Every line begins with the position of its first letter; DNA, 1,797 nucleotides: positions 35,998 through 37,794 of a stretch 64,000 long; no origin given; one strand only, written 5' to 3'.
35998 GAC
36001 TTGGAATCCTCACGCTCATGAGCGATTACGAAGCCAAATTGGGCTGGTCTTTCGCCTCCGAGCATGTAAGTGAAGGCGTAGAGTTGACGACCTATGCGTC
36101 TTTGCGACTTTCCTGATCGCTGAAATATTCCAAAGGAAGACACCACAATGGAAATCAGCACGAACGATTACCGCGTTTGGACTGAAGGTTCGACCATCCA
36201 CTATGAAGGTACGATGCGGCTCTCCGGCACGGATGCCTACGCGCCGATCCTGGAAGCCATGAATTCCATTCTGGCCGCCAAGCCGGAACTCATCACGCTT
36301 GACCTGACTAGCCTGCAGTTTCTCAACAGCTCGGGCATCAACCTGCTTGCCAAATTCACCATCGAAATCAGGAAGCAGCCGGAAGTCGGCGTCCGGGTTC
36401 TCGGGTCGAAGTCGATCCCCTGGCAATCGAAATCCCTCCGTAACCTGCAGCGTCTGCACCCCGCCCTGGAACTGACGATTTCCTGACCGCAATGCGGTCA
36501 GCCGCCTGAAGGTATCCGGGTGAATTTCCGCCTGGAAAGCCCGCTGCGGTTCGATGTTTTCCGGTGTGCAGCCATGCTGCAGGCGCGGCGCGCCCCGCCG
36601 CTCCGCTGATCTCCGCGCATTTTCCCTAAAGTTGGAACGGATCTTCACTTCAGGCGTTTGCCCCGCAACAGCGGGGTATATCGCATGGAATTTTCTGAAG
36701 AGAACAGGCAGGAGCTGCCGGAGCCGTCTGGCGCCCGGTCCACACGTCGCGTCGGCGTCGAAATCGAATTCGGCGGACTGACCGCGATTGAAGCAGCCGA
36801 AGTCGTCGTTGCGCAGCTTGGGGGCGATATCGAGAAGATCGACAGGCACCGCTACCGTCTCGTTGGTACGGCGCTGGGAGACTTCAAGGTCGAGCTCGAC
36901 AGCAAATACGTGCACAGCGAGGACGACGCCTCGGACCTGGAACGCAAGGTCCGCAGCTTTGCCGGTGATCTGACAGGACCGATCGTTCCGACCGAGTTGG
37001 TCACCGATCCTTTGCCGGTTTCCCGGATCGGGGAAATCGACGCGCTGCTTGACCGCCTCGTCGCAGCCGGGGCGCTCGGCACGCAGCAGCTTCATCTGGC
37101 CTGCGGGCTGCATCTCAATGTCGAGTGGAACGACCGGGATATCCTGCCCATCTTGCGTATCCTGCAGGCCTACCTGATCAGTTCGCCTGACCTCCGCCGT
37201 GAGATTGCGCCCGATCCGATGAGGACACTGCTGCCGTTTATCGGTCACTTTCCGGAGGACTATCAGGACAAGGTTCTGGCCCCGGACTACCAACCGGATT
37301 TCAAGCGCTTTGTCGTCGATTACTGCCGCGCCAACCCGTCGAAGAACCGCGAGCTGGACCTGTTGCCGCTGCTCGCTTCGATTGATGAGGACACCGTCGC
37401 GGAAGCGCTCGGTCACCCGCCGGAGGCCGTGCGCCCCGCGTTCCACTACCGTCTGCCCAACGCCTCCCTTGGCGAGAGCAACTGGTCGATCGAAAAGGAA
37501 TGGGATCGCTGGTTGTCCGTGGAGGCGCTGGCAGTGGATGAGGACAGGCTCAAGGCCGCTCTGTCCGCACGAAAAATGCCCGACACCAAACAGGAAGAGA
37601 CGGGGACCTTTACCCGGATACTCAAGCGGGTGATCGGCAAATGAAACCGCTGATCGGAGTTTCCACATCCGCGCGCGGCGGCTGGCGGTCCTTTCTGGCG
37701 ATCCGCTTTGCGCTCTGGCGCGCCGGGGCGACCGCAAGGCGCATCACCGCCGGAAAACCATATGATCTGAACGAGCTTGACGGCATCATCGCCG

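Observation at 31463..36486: Internally duplicated SiaABC/RsbUVW-like partner-switching locus whose only linked enzyme is a SAM methyltransferase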

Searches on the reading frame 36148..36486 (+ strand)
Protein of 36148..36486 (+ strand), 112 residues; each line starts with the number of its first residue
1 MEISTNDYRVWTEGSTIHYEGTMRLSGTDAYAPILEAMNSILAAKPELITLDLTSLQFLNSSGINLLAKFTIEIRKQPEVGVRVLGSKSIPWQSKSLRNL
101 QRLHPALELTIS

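Call 3: search_protein_families(library=pfam, proteins=[window:36148-36486:+], max_evalue=0.01)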
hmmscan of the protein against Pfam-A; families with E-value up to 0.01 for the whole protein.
window:36148-36486:+ (112 aa): 1 family
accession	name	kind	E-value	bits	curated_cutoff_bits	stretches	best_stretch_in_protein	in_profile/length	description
PF01740.26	STAS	-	0.001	19.2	22.6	1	35-77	28-71/106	STAS domain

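Call 4: search_protein_families(library=ncbifam, proteins=[window:36148-36486:+], max_evalue=0.01)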
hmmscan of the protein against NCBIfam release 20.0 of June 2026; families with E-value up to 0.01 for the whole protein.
window:36148-36486:+ (112 aa): 2 families
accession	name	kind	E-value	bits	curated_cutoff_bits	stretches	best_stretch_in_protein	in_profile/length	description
NF047705.1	slr1659_superfam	superfamily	3e-42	143.4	100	1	1-109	1-111/111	slr1659 superfamily regulator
TIGR00377.1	ant_ant_sig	superfamily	0.0039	17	53.45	1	41-76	38-73/108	anti-sigma factor antagonist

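Call 38: search_solved_structures(query=A5, max_evalue=10, show_alignments=2)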
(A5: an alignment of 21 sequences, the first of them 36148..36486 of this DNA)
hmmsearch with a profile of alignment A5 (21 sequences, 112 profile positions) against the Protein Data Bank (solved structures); distinct sequences matched with E-value up to 10: 19.
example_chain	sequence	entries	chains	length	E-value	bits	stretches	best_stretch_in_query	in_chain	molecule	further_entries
8ih8_A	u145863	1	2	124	0.00068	23.1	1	34-88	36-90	Anti-sigma-F factor antagonist RsfB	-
4qtp_A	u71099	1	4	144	0.012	19.1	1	32-87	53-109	Anti-sigma factor antagonist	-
8pjr_A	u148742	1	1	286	0.036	17.6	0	19-34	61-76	SAKe6AC-LB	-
7pvp_A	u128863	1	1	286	0.067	16.7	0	19-34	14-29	SAKe6BC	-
7op4_A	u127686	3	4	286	0.087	16.3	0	19-34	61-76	SAKe6BE-3HH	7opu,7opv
3t6o_A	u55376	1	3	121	0.15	15.6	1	17-71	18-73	Sulfate transporter/antisigma-factor antagonist STAS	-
1th8_B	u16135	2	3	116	0.17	15.3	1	33-67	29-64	Anti-sigma F factor antagonist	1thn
7onc_A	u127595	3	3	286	0.22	15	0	19-33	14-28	SAKe6BE | S6BE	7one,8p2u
1auz_A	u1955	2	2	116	0.53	13.8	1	38-67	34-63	SPOIIAA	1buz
8pjy_A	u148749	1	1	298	0.65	13.5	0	19-35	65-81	SAKe6EEref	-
1tid_B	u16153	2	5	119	0.86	13.1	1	33-67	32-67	Anti-sigma F factor antagonist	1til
4e4r_A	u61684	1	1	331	1.2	12.7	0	22-72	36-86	Phosphate acetyltransferase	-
9y8j_A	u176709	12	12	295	1.2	12.6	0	19-43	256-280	Kelch-like protein 12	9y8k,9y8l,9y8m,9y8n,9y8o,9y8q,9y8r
4m69_A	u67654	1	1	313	1.3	12.5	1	52-102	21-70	Receptor-interacting serine/threonine-protein kinase 3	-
2vpj_A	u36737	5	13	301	1.3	12.5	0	19-43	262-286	KELCH-LIKE PROTEIN 12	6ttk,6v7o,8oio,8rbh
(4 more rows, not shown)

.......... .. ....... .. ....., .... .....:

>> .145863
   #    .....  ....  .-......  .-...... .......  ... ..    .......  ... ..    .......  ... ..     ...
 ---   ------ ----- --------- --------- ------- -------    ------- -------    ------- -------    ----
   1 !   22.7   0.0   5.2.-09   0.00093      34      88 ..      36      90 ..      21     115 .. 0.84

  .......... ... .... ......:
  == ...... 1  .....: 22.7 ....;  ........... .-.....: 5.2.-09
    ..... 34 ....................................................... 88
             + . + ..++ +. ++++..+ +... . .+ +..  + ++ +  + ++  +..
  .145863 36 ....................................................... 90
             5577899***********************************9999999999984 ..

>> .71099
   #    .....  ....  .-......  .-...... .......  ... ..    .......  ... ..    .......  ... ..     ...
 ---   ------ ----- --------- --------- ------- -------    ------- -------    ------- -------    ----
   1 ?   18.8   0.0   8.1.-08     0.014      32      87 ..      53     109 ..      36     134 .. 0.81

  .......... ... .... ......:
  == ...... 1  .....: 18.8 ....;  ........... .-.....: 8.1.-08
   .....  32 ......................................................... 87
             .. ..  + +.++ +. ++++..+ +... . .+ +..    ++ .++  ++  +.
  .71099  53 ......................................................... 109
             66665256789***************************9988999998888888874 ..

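Call 73: search_protein_families(library=padloc, proteins=[window:36148-36486:+], max_evalue=0.001)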
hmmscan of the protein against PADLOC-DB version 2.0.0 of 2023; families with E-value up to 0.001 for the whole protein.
window:36148-36486:+ (112 aa): 0 families

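Call 75: search_dna_similar(query=window:36148-36486:+, collection=plasmids, mode=protein, max_evalue=0.001, max_rows=40, rows=spread)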
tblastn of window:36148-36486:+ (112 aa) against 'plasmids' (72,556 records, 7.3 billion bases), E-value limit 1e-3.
Records with a match: 121; places in all: 123; records where one place covers at least 80% of the query: 120.
Best place of each record, by identity: 60-80% 18; <60% 103.
By first word of the organism name: Sinorhizobium 79; Rhizobium 24; Ensifer 9; Aminobacter 6; Phyllobacterium 1; Kovacikia 1; Burkholderia 1.
By predicted mobility (MOB-suite, as given by PLSDB): mobilizable 59; non-mobilizable 47; conjugative 15.
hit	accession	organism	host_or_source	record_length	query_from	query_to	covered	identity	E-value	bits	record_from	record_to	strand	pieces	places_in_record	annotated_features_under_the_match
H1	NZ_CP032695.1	Rhizobium jaguaris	Calliandra grandiflora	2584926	1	112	100%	70.5%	6e-48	170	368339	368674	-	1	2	none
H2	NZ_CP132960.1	Aminobacter niigataensis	cell culture,sediment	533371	1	112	100%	65.2%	9e-45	160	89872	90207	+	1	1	hypothetical protein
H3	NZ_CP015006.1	Aminobacter aminovorans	cell culture,soil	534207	1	112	100%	65.2%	1e-44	160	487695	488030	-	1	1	hypothetical protein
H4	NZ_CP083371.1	Ensifer canadensis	Melilotus albus,Cell Culture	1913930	1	112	100%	59.8%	4e-40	147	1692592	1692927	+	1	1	none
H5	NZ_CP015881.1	Ensifer adhaerens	silty clay loam soil (pH 6.1)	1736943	7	112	95%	62.3%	1e-38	143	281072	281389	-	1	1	none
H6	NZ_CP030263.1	Ensifer adhaerens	Zea mays,whole organism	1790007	7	112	95%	62.3%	1e-38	143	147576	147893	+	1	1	none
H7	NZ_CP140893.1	Sinorhizobium medicae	Medicago lupulina,whole organism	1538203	1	111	99%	59.5%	8e-39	144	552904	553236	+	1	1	none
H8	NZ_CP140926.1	Sinorhizobium medicae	Medicago lupulina,whole organism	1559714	1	111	99%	59.5%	8e-39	144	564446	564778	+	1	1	none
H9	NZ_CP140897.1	Sinorhizobium medicae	Medicago lupulina,whole organism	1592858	1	111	99%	59.5%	8e-39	144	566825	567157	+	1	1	none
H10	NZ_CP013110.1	Sinorhizobium americanum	Vachellia farnesiana,cell culture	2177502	1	111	99%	58.6%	1e-37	140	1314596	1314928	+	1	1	record has no annotation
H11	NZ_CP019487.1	Sinorhizobium meliloti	alfalfa,single cell,nitrogen fixing ...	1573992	1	112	100%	58.0%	7e-38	141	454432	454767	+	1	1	none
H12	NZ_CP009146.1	Sinorhizobium meliloti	Medicago orbicularis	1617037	1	112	100%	58.0%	7e-38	141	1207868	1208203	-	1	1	none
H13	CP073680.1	Sinorhizobium meliloti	Medicago truncatula,cell culture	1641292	1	112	100%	58.0%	7e-38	141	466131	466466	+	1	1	hypothetical protein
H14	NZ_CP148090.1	Sinorhizobium meliloti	Medicago sativa,cell culture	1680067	1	112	100%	58.0%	7e-38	141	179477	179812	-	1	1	none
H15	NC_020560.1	Sinorhizobium meliloti 2011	-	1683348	1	112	100%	58.0%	7e-38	141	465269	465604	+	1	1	none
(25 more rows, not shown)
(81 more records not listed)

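Call 76: get_annotated_region(hit=H15, flank=8000)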
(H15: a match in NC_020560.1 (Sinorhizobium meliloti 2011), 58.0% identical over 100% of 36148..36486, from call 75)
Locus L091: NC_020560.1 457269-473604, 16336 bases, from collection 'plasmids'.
description: Sinorhizobium meliloti 2011 plasmid pSymB, complete sequence
organism: Sinorhizobium meliloti 2011 (NCBI taxid 1286640)
taxonomy: Bacteria; Pseudomonadota; Alphaproteobacteria; Hyphomicrobiales; Rhizobiaceae; Sinorhizobium; Sinorhizobium meliloti; Sinorhizobium meliloti 2011
host: -; source: -; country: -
typing (MOB-suite, as given by PLSDB): mobilizable; relaxase MOBQ
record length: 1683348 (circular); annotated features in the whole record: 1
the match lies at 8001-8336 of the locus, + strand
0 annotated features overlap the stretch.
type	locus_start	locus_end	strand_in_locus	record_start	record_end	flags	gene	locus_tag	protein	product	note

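Call 77: get_annotated_region(hit=H13, flank=9000)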
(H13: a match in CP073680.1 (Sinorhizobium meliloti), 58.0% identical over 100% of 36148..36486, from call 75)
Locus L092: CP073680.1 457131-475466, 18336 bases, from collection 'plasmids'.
description: Sinorhizobium meliloti strain ABS7 plasmid pSymB, complete sequence
organism: Sinorhizobium meliloti (NCBI taxid 382)
taxonomy: Bacteria; Pseudomonadota; Alphaproteobacteria; Hyphomicrobiales; Rhizobiaceae; Sinorhizobium; Sinorhizobium meliloti
host: -; source: Medicago truncatula,cell culture; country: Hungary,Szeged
typing (MOB-suite, as given by PLSDB): mobilizable; relaxase MOBQ
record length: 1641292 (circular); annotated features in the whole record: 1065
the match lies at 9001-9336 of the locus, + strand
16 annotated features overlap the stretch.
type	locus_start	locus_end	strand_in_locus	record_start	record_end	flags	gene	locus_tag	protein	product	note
CDS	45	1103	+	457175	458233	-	-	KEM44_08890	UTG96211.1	L-idonate 5-dehydrogenase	-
CDS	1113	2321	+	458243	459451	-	uxuA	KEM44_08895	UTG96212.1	mannonate dehydratase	-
CDS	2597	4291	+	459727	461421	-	-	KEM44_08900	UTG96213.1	EAL domain-containing protein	-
CDS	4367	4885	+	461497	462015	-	-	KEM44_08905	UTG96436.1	ubiquinone biosynthesis methyltransferase UbiE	-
CDS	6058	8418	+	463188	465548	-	-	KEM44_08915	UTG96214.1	SpoIIE family protein phosphatase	-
CDS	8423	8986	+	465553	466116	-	-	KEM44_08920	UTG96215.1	ATP-binding protein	-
CDS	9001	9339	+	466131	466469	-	-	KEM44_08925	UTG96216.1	hypothetical protein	-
CDS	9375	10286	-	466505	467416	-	-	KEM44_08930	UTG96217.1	SMP-30/gluconolactonase/LRE family protein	-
CDS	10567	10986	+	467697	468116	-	-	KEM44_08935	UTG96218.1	DUF1236 domain-containing protein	-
CDS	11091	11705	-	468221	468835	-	-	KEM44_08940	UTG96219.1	TetR/AcrR family transcriptional regulator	-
CDS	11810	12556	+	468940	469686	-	-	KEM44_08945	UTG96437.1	3-oxoacyl-ACP reductase FabG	-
CDS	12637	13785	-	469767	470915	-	-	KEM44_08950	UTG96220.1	helix-turn-helix transcriptional regulator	-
CDS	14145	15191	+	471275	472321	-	-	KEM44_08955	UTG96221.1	SDR family oxidoreductase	-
CDS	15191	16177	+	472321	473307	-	galE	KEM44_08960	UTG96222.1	UDP-glucose 4-epimerase GalE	-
CDS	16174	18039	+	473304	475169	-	-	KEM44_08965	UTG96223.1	glycosyltransferase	-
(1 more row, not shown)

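Call 94: search_dna_similar(query=window:36148-36486:+, collection=plasmids, mode=protein, max_evalue=0.001, max_rows=60, rows=spread)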
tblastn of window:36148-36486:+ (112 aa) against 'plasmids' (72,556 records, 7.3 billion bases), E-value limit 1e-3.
Records with a match: 121; places in all: 123; records where one place covers at least 80% of the query: 120.
Best place of each record, by identity: 60-80% 18; <60% 103.
By first word of the organism name: Sinorhizobium 79; Rhizobium 24; Ensifer 9; Aminobacter 6; Phyllobacterium 1; Kovacikia 1; Burkholderia 1.
By predicted mobility (MOB-suite, as given by PLSDB): mobilizable 59; non-mobilizable 47; conjugative 15.
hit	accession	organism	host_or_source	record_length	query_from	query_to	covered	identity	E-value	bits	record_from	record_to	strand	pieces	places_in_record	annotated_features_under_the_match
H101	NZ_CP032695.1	Rhizobium jaguaris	Calliandra grandiflora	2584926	1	112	100%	70.5%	6e-48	170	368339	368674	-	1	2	none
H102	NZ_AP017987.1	Aminobacter sp. SS-2016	Lotus japoicus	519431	1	112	100%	65.2%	9e-45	160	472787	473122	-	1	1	hypothetical protein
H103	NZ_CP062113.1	Aminobacter sp. SR38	bacterial pure culture,soil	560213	1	112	100%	65.2%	9e-45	160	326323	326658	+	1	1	hypothetical protein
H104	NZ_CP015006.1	Aminobacter aminovorans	cell culture,soil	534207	1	112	100%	65.2%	1e-44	160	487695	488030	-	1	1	hypothetical protein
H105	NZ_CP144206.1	Sinorhizobium chiapasense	mixed culture,rhizosphere soil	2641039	7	112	95%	63.2%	3e-39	145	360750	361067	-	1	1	none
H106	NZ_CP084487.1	Ensifer adhaerens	cellculture,soil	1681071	7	112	95%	62.3%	1e-38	143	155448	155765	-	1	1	none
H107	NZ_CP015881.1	Ensifer adhaerens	silty clay loam soil (pH 6.1)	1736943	7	112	95%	62.3%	1e-38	143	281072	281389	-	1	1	none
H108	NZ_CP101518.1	Ensifer adhaerens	cell cuture,rhizosphere soil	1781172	7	112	95%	62.3%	1e-38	143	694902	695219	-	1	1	none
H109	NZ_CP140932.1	Sinorhizobium medicae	Medicago lupulina,whole organism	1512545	1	111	99%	59.5%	8e-39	144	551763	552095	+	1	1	none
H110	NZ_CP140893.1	Sinorhizobium medicae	Medicago lupulina,whole organism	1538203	1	111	99%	59.5%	8e-39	144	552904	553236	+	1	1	none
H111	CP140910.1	Sinorhizobium medicae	Medicago lupulina,whole organism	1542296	1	111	99%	59.5%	8e-39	144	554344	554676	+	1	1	hypothetical protein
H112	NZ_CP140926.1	Sinorhizobium medicae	Medicago lupulina,whole organism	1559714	1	111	99%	59.5%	8e-39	144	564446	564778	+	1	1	none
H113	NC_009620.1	Sinorhizobium medicae WSM419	-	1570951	1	111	99%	59.5%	8e-39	144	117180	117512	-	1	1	none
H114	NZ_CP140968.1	Sinorhizobium medicae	Medicago lupulina,whole organism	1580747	1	111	99%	58.6%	2e-38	142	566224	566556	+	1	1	none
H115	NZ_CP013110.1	Sinorhizobium americanum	Vachellia farnesiana,cell culture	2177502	1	111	99%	58.6%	1e-37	140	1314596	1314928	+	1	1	record has no annotation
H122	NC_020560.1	Sinorhizobium meliloti 2011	-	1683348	1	112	100%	58.0%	7e-38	141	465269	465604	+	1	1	none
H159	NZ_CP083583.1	Kovacikia minuta CCNUW1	cell culture,fresh water lake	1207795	1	110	98%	44.6%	3e-26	107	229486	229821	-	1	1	record has no annotation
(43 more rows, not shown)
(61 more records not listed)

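Call 95: get_annotated_region(hit=H159, flank=9000)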
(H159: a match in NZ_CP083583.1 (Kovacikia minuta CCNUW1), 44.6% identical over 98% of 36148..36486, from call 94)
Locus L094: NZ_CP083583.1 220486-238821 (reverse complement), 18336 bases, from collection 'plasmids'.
description: Kovacikia minuta CCNUW1 strain CCNU0001 plasmid pA, complete sequence
organism: Kovacikia minuta CCNUW1 (NCBI taxid 2653194)
taxonomy: Bacteria; Cyanobacteriota; Cyanophyceae; Leptolyngbyales; Leptolyngbyaceae; Kovacikia; Kovacikia minuta; Kovacikia minuta CCNUW1
host: -; source: cell culture,fresh water lake; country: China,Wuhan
typing (MOB-suite, as given by PLSDB): non-mobilizable
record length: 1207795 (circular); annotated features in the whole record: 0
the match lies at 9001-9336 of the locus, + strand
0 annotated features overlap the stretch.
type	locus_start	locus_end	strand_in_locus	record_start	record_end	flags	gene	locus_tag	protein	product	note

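Call 97: search_protein_families(library=pfam, proteins=[L094:9336-10874:+, L094:10675-11550:+, L094:11625-12845:+, L094:5558-7765:-, L094:4542-5513:-, L094:2133-4460:-, L094:8265-8846:+, L094:13300-14295:-], max_evalue=0.001)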
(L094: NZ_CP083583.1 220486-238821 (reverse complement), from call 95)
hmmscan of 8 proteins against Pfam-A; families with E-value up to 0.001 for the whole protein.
L094:9336-10874:+ (512 aa): 2 families
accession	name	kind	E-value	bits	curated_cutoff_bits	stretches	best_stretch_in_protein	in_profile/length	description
PF00916.26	Sulfate_transp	-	3.9e-36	125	23.2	1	22-392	3-360/380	Sulfate permease family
PF00955.27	HCO3_cotransp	-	7.4e-05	22.1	27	1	347-397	420-469/551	HCO3- transporter integral membrane domain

L094:10675-11550:+ (291 aa): 3 families
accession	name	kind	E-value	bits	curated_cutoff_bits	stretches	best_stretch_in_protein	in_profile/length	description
PF00027.35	cNMP_binding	-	1.4e-17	63.9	27.5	1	179-264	3-88/89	Cyclic nucleotide-binding domain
PF01740.26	STAS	-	3.7e-10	40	22.6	1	28-109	9-88/106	STAS domain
PF13466.11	STAS_2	-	0.0001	22.8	29.2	1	51-109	20-74/80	STAS domain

L094:11625-12845:+ (406 aa): 4 families
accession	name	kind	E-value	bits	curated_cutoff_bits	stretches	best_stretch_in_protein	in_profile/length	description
PF00535.33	Glycos_transf_2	-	5.8e-25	88.6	23.3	1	58-237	1-167/168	Glycosyl transferase family 2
PF13506.12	Glyco_transf_21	-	1e-18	67.9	21.7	1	133-270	17-150/174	Glycosyl transferase family 21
PF13641.12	Glyco_tranf_2_3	-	1.8e-13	51.5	27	1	55-264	1-201/230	Glycosyltransferase like family 2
PF10111.15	Glyco_tranf_2_2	-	4.8e-08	33.3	27.3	1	58-176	1-111/276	Glycosyltransferase like family 2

L094:5558-7765:- (735 aa): 4 families
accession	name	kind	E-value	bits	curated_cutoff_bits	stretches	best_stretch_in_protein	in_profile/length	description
PF00916.26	Sulfate_transp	-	3e-31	109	23.2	1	53-402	20-378/380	Sulfate permease family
PF00027.35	cNMP_binding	-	4.3e-16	59.1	27.5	1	620-702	4-87/89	Cyclic nucleotide-binding domain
PF01740.26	STAS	-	5e-11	42.8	22.6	1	468-554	10-93/106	STAS domain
PF13466.11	STAS_2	-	0.00069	20.2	29.2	0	475-554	5-79/80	STAS domain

L094:4542-5513:- (323 aa): 0 families

L094:2133-4460:- (775 aa): 1 family
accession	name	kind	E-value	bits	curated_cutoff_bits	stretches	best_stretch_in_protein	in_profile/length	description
PF00027.35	cNMP_binding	-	1.7e-19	70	27.5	1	663-749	2-88/89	Cyclic nucleotide-binding domain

L094:8265-8846:+ (193 aa): 1 family
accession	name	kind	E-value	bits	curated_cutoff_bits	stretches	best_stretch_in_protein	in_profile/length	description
PF19788.4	DUF6272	-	1.8e-05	24.8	26.6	1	65-179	8-130/134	Family of unknown function (DUF6272)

L094:13300-14295:- (331 aa): 2 families
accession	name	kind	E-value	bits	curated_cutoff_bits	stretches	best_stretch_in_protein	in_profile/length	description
PF02195.25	ParB_N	-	4.2e-10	40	26.3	1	59-137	18-93/95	ParB N-terminal domain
PF17762.8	HTH_ParB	-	5e-07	30.2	22.6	1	208-274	34-100/102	ParB HTH domain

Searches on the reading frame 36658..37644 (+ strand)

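Call 3: search_protein_families(library=pfam, proteins=[window:36658-37644:+], max_evalue=0.01)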
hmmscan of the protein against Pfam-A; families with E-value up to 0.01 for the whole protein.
window:36658-37644:+ (328 aa): 1 family
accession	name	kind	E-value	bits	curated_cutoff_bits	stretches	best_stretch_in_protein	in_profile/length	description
PF12224.13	Amidoligase_2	-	1.5e-46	159.7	22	1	29-286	2-244/245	Putative amidoligase enzyme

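Call 4: search_protein_families(library=ncbifam, proteins=[window:36658-37644:+], max_evalue=0.01)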
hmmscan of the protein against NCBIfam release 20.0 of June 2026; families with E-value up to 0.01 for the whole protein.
window:36658-37644:+ (328 aa): 0 families
